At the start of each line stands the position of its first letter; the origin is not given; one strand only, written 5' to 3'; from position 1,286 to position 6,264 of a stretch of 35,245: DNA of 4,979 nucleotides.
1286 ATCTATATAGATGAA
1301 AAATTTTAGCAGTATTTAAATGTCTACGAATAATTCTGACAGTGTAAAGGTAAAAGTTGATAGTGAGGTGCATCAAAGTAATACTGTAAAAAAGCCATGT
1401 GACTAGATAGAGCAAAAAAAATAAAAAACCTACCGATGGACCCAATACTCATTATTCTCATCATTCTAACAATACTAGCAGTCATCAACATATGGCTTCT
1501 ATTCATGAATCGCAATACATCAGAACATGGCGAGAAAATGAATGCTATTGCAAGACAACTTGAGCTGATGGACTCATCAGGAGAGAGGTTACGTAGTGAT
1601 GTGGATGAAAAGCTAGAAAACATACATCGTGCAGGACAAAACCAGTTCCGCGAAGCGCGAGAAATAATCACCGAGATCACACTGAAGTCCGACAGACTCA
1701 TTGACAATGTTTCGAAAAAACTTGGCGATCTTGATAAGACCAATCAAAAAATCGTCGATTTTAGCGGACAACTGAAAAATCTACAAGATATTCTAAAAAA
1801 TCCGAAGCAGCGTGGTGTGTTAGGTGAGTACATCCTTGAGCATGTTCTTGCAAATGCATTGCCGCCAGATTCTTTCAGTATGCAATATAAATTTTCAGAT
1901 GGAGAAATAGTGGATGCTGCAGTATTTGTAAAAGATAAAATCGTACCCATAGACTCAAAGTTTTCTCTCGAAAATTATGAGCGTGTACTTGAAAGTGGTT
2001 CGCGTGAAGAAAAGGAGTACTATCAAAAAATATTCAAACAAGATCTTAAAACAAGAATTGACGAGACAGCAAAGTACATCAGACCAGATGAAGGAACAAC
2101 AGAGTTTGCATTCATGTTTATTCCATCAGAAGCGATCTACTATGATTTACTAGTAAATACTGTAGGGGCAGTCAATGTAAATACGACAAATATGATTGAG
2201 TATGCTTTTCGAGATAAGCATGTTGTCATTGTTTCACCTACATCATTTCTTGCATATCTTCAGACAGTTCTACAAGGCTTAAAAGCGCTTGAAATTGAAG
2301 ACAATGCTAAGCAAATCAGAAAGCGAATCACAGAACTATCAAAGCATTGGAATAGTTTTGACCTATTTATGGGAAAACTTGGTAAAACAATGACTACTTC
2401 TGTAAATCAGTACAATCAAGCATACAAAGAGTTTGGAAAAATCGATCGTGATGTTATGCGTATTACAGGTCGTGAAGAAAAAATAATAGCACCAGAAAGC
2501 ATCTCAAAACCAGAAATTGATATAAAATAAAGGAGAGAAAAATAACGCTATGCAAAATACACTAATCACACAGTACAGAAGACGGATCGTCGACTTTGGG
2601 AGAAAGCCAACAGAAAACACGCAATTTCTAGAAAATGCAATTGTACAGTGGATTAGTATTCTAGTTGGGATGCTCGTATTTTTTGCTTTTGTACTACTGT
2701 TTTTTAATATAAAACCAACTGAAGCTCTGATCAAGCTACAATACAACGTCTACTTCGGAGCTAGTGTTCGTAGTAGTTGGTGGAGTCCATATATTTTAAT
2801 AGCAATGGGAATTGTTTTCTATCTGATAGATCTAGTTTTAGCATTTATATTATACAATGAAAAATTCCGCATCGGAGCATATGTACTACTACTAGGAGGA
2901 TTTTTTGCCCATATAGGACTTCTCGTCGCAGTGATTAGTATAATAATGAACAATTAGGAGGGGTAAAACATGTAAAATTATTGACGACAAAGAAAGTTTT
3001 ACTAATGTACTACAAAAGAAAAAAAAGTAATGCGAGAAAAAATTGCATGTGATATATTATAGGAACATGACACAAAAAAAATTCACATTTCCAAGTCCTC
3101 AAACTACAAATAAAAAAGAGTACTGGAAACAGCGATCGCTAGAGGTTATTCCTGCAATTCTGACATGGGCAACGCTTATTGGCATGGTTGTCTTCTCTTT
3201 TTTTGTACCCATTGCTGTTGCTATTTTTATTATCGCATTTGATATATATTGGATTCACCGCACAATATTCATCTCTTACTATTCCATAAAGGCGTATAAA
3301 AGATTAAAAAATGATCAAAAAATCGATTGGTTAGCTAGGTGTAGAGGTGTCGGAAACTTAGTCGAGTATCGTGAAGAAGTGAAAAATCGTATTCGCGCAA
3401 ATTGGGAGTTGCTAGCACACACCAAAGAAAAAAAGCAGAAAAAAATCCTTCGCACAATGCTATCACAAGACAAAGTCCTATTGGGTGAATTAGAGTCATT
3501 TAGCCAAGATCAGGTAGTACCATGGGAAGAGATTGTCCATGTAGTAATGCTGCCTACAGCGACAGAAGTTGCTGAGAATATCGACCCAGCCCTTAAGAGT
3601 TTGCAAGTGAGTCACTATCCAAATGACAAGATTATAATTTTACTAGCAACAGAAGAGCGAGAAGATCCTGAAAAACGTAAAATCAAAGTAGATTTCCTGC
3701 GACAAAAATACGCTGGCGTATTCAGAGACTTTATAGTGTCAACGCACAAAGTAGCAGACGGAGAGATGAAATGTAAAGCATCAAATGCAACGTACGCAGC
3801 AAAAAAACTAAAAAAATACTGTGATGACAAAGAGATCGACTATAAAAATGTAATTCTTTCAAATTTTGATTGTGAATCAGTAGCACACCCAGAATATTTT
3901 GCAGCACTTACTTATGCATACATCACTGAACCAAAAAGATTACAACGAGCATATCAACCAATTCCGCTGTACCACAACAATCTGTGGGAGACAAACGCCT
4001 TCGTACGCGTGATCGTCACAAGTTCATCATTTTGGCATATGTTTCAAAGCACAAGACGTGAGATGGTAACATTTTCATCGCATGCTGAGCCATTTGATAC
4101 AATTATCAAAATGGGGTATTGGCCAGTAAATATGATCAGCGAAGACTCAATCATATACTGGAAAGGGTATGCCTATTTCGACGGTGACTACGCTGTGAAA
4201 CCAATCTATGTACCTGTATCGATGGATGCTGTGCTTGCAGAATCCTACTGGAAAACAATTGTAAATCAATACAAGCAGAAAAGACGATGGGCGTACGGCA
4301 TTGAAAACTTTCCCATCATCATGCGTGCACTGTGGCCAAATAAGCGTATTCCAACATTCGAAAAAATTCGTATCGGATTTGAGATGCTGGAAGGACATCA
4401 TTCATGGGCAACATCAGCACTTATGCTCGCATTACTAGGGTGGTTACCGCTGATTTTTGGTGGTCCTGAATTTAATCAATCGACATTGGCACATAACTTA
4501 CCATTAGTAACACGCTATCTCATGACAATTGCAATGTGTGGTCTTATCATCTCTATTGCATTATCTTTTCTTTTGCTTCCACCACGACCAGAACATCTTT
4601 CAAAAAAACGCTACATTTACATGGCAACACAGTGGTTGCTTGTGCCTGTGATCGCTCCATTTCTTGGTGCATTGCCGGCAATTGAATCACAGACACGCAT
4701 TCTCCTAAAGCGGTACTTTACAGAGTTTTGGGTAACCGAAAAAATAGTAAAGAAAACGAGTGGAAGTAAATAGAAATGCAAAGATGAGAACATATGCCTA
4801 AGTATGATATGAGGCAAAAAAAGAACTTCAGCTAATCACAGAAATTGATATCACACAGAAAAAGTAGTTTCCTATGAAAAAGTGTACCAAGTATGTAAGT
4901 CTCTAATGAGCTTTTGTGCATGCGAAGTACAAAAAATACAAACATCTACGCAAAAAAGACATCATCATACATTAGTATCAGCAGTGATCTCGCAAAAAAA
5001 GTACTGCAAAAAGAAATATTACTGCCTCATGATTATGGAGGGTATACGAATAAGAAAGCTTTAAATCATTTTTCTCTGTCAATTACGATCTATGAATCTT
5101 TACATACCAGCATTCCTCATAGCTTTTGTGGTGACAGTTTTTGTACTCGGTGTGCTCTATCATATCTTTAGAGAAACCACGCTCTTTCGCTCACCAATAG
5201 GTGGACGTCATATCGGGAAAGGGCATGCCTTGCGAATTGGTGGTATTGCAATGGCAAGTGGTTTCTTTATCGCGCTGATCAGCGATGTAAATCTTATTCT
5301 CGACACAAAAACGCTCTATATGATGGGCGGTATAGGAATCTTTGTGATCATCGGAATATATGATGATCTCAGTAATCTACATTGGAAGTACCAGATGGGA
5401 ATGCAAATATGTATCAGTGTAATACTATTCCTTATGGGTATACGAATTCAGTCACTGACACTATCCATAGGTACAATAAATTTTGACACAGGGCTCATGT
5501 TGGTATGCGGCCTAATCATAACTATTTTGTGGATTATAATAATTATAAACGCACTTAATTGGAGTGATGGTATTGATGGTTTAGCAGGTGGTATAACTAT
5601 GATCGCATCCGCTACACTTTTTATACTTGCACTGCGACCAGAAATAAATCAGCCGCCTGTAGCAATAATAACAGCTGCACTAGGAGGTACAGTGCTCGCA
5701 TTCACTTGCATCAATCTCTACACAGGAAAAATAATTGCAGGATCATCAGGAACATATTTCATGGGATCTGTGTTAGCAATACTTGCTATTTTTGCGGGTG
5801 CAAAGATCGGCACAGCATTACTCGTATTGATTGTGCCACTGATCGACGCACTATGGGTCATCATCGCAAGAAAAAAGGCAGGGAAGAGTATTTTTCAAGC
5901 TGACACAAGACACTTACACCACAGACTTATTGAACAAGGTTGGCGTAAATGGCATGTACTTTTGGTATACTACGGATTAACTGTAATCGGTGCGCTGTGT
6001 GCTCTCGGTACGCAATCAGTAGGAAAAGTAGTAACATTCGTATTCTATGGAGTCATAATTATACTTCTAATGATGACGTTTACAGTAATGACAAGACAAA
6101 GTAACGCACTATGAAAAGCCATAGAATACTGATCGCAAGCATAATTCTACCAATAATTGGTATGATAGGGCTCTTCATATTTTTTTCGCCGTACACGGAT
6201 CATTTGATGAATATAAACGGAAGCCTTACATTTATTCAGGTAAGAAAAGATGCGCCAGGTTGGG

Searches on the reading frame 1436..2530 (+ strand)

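Call 62: search_protein_families(library=pfam, proteins=[window:1436-2530:+], max_evalue=0.00001)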
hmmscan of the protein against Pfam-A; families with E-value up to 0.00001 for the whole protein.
window:1436-2530:+ (364 aa): 1 family
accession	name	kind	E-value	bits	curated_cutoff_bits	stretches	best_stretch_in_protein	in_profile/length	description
PF02646.22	RmuC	-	6.4e-52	176.9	26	1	59-338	2-272/291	RmuC family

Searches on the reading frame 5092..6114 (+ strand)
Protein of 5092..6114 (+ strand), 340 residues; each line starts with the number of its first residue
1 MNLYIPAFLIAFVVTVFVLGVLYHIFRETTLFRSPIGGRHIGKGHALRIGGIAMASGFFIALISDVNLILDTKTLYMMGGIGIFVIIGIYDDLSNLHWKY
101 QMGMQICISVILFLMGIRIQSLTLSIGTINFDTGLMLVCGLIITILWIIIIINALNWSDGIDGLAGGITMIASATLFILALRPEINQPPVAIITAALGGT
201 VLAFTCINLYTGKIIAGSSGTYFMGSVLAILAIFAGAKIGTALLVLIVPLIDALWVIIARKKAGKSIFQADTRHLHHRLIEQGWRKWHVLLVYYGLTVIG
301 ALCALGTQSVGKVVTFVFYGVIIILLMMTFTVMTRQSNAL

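Call 62: search_protein_families(library=pfam, proteins=[window:5092-6114:+], max_evalue=0.00001)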
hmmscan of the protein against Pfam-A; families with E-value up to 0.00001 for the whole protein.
window:5092-6114:+ (340 aa): 1 family
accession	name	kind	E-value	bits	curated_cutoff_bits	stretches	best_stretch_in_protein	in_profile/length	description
PF00953.26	Glycos_transf_4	-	3.2e-28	99.1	27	1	76-234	3-158/160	Glycosyl transferase family 4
